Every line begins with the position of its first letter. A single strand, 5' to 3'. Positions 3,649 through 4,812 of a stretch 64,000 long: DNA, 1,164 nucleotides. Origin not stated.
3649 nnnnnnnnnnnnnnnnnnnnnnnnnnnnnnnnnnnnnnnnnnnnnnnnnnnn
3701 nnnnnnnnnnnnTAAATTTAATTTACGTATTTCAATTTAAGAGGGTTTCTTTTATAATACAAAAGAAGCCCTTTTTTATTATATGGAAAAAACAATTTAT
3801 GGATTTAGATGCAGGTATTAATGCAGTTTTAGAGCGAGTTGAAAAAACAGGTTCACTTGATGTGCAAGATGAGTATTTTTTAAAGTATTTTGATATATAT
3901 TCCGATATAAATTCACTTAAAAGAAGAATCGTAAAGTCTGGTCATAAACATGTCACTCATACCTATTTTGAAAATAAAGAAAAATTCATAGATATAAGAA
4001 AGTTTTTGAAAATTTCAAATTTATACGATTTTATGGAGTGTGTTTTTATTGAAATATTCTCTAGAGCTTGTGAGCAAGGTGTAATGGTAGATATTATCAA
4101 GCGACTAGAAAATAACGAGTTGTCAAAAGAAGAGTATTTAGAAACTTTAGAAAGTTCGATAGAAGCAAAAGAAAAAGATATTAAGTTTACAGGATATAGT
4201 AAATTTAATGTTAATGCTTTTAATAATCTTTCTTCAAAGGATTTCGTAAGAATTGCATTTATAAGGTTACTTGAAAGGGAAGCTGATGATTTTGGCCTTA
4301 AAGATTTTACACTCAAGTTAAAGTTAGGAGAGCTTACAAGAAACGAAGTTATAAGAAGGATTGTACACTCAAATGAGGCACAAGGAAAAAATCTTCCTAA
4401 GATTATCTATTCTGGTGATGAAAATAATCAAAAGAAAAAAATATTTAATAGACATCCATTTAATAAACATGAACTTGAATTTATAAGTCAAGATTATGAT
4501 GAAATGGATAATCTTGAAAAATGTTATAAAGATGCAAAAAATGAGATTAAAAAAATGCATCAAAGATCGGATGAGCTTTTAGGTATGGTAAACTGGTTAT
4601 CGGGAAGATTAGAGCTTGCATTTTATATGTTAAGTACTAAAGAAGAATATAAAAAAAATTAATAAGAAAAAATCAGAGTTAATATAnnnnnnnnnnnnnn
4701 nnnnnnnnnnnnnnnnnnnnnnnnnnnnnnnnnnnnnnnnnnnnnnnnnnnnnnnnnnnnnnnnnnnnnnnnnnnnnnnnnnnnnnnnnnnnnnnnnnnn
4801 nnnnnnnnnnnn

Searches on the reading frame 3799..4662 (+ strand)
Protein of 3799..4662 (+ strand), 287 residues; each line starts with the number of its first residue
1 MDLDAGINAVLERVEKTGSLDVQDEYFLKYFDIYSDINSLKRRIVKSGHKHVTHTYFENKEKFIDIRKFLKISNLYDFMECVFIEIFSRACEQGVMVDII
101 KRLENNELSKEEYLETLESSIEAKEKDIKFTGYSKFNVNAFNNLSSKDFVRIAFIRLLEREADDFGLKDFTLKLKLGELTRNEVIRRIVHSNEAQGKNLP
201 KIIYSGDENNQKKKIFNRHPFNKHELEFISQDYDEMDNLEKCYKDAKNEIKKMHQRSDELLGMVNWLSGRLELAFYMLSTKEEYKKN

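Call 58: find_encoding_contigs(protein=window:3799-4662:+, flank=10000, max_places=5)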
Protein window:3799-4662:+ (287 aa): 19 contigs read that carry it; 5 places shown.
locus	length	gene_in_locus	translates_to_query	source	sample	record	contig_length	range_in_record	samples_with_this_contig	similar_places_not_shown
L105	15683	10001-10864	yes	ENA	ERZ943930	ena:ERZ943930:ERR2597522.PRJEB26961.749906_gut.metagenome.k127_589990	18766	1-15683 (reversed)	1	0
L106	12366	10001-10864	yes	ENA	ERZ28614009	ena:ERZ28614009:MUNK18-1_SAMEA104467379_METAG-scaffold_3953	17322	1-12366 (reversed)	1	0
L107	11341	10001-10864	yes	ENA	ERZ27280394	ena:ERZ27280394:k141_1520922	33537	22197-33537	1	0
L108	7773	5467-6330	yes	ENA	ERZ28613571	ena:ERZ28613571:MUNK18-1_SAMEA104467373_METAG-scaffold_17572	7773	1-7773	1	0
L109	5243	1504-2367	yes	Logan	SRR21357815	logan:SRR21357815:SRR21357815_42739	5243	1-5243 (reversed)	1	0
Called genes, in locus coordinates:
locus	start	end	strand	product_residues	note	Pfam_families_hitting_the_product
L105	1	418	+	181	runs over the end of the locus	PF00466:Ribosomal_L10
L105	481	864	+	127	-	PF16320:Ribosomal_L12_N, PF00542:Ribosomal_L12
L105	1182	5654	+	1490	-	PF04563:RNA_pol_Rpb2_1, PF04561:RNA_pol_Rpb2_2, PF04565:RNA_pol_Rpb2_3, PF10385:RNA_pol_Rpb2_45, PF00562:RNA_pol_Rpb2_6, PF04560:RNA_pol_Rpb2_7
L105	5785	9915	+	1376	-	PF04997:RNA_pol_Rpb1_1, PF00623:RNA_pol_Rpb1_2, PF04983:RNA_pol_Rpb1_3, PF05000:RNA_pol_Rpb1_4, PF04998:RNA_pol_Rpb1_5, PF25984:BSH_YknX (faint)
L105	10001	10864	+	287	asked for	PF13946:DUF4214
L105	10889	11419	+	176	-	-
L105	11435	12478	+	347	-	PF00534:Glycos_transf_1, PF13692:Glyco_trans_1_4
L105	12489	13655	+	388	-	PF00534:Glycos_transf_1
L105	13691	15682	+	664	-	?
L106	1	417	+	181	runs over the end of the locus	PF00466:Ribosomal_L10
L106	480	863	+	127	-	PF16320:Ribosomal_L12_N, PF00542:Ribosomal_L12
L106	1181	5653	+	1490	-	PF04563:RNA_pol_Rpb2_1, PF04561:RNA_pol_Rpb2_2, PF04565:RNA_pol_Rpb2_3, PF10385:RNA_pol_Rpb2_45, PF00562:RNA_pol_Rpb2_6, PF04560:RNA_pol_Rpb2_7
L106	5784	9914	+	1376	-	PF04997:RNA_pol_Rpb1_1, PF00623:RNA_pol_Rpb1_2, PF04983:RNA_pol_Rpb1_3, PF05000:RNA_pol_Rpb1_4, PF04998:RNA_pol_Rpb1_5, PF25984:BSH_YknX (faint)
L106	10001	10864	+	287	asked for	PF13946:DUF4214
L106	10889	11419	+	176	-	-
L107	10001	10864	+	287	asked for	PF13946:DUF4214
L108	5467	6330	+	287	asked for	PF13946:DUF4214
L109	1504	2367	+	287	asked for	PF13946:DUF4214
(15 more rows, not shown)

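Call 111: search_protein_families(library=pfam, proteins=[window:3799-4662:+], max_evalue=0.00001)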
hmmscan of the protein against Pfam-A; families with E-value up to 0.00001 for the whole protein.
window:3799-4662:+ (287 aa): 1 family
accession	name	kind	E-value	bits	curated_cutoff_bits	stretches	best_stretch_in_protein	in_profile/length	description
PF13946.11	DUF4214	-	2.1e-12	47.3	23.2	1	134-197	8-71/72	Domain of unknown function (DUF4214)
